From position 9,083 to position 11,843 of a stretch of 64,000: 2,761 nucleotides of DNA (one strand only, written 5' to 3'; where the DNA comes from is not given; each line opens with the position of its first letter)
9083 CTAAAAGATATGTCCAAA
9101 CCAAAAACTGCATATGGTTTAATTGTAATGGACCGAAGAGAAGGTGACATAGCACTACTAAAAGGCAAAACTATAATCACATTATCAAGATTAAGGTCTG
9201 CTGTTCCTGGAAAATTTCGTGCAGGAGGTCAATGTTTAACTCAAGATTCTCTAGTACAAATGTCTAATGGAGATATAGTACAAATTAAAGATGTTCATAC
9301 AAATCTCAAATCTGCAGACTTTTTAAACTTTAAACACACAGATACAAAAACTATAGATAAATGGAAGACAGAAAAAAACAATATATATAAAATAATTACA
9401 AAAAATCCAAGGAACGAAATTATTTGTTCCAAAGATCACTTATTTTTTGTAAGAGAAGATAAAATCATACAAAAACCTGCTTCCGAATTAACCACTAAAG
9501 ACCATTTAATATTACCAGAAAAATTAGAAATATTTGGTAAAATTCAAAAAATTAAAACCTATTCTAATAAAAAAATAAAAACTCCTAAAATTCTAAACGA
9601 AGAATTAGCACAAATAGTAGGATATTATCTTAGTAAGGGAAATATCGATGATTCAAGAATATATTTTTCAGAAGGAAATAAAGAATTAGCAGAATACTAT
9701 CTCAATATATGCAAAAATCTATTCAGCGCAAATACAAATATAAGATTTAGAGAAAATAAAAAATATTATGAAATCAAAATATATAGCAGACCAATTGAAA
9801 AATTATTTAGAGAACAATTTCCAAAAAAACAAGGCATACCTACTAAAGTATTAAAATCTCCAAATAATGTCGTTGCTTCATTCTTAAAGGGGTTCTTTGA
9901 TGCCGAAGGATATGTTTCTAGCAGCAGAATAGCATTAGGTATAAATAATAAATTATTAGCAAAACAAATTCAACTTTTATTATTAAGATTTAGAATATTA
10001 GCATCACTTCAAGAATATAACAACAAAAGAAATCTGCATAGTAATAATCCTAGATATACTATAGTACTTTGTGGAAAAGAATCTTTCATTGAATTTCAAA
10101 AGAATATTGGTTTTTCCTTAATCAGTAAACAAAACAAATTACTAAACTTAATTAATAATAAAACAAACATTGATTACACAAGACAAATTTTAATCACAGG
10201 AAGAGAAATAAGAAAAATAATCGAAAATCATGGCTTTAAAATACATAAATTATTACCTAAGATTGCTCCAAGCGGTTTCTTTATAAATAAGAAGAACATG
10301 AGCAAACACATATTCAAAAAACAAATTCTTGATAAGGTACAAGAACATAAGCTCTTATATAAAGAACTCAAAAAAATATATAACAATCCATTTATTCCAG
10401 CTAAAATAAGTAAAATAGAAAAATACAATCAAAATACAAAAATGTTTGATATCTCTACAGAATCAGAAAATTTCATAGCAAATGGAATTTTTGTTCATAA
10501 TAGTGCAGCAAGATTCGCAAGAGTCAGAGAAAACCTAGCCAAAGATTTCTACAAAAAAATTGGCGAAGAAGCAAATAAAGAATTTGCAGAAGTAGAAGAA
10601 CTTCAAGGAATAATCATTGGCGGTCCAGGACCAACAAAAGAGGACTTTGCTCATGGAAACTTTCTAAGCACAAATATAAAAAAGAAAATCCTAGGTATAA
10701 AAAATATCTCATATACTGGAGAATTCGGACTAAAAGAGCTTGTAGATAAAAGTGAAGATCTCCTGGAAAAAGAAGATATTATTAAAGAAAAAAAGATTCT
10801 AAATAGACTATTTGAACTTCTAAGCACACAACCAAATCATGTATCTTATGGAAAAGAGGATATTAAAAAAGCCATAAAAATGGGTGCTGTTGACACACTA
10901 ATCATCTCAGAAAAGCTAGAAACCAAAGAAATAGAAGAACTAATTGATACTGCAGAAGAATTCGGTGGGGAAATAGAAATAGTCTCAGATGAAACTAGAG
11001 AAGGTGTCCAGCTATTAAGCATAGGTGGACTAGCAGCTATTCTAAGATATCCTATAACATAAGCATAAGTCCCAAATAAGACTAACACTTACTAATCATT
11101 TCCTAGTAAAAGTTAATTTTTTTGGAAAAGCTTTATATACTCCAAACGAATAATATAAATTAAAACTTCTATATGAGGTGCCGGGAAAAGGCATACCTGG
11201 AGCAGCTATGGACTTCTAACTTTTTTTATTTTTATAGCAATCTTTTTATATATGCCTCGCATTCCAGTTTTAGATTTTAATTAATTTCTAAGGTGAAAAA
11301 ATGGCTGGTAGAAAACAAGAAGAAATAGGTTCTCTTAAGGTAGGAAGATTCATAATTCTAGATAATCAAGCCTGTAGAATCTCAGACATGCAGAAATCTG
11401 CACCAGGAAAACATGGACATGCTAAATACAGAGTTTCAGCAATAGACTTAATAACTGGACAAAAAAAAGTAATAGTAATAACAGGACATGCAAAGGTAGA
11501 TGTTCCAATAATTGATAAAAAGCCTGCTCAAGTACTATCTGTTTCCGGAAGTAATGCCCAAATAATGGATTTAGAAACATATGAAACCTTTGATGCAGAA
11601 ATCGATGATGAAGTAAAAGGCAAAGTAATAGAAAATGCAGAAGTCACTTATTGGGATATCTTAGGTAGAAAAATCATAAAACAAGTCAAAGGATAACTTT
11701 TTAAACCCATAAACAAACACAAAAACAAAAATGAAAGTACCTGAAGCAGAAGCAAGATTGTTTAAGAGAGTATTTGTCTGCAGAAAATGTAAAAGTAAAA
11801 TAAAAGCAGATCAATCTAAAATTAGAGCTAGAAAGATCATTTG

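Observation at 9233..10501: Full-size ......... intein inserted exactly after the catalytic GGQ of release factor aRF1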

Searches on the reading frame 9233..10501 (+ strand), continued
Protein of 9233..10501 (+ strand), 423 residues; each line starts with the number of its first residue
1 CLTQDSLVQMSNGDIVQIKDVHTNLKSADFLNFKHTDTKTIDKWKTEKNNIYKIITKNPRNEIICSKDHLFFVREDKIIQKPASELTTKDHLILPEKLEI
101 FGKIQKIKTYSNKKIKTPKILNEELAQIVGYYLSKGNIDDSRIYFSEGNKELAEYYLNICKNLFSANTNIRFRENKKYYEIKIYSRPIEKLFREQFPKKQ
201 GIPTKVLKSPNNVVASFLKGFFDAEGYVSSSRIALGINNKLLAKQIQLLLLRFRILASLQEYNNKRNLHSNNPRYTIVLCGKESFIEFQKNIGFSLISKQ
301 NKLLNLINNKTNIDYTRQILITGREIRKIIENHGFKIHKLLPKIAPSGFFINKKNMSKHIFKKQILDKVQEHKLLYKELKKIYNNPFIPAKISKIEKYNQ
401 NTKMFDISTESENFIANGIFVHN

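Call 78: search_protein_families(library=pfam, proteins=[P0284], max_evalue=0.001)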
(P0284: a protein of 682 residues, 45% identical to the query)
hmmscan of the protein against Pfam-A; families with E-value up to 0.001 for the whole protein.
P0284 (682 aa): 6 families
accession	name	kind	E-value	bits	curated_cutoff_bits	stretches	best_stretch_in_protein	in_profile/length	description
PF03464.20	eRF1_2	-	7.3e-33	114.2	27.1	2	449-539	41-133/133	eRF1 domain 2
PF14890.11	Intein_splicing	-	3.3e-25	89.1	35.8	1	187-449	3-155/155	Intein splicing domain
PF03465.20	eRF1_3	-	3.9e-21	76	25.8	1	542-682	1-105/106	eRF1 domain 3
PF03463.20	eRF1_1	-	2.6e-16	60.2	23.8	1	11-132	2-122/123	eRF1 domain 1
PF18854.6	baeRF_family10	-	3.2e-05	24.7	27.1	0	125-178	2-55/143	Bacterial archaeo-eukaryotic release factor family 10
PF14528.11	LAGLIDADG_3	-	0.00057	20.5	22.5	0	311-384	2-82/82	LAGLIDADG-like domain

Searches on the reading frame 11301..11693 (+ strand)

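Call 48: search_protein_families(library=pfam, proteins=[window:11301-11693:+], max_evalue=0.001)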
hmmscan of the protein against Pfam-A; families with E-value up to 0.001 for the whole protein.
window:11301-11693:+ (131 aa): 3 families
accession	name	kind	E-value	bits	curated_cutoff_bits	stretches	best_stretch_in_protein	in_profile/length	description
PF21485.3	IF5A-like_N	-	2.6e-15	56.4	27.1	1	8-56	7-55/63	Translation initiation factor 5A-like, N-terminal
PF08207.18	EFP_N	-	8.1e-07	29.4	23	1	10-61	3-53/58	Elongation factor P (EF-P) KOW-like domain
PF01287.26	eIF-5a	-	2.2e-05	24.9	24.2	1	70-130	1-69/69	Eukaryotic elongation factor 5A hypusine, DNA-binding OB fold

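Call 51: search_protein_families(library=ncbifam, proteins=[window:11301-11693:+], max_evalue=0.001)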
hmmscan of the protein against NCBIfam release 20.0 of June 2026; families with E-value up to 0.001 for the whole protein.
window:11301-11693:+ (131 aa): 7 families
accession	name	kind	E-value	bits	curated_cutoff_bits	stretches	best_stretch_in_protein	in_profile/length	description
NF003076.0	PRK03999.1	equivalog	4.6e-46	155.6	138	1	4-129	3-128/129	translation initiation factor IF-5A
TIGR00037.1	eIF_5A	equivalog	1.3e-38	131.7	75.45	1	3-129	3-129/130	translation initiation factor IF-5A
TIGR00038.1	efp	equivalog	2.2e-11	43.8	185.8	1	10-100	4-93/184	elongation factor P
NF001810.0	PRK00529.1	subfamily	3.8e-11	42.9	161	1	9-100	5-95/187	elongation factor P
NF011175.0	PRK14578.1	equivalog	2e-07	30.6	301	1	12-116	7-114/187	elongation factor P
NF003392.1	PRK04542.1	equivalog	4.7e-05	23.4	216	1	12-102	6-97/187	elongation factor P-like protein EfpL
TIGR02178.1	yeiP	equivalog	0.00015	22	264.05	1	11-104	4-101/186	elongation factor P-like protein YeiP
